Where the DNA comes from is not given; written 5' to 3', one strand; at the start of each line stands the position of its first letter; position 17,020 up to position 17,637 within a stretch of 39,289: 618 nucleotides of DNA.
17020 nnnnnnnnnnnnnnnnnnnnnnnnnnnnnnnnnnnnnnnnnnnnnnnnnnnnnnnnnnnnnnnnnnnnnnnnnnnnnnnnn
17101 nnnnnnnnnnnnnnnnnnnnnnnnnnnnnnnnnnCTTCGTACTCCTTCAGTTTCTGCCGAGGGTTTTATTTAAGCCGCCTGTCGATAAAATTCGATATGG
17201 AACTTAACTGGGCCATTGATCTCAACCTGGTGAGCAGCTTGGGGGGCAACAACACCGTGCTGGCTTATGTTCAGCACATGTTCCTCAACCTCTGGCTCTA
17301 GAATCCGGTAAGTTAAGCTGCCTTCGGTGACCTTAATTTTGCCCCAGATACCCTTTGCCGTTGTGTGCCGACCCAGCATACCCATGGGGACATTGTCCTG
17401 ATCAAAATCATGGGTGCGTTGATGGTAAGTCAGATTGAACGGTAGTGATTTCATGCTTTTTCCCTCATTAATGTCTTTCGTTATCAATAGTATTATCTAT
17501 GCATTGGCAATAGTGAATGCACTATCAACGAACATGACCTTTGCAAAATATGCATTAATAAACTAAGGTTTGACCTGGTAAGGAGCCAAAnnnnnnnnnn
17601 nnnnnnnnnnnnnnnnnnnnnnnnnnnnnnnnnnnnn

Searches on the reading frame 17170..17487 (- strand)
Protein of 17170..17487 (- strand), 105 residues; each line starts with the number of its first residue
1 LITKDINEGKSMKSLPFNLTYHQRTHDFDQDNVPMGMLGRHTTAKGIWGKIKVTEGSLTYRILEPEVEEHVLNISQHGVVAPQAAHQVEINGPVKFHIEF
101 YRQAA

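Call 78: search_protein_families(library=pfam, proteins=[window:17170-17487:-], max_evalue=0.00001)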
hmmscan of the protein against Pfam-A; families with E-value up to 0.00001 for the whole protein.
window:17170-17487:- (105 aa): 1 family
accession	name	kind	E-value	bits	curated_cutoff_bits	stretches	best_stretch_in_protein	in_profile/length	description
PF09313.17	DUF1971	-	1.7e-20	73.2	23.1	1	24-98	2-80/80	Domain of unknown function (DUF1971)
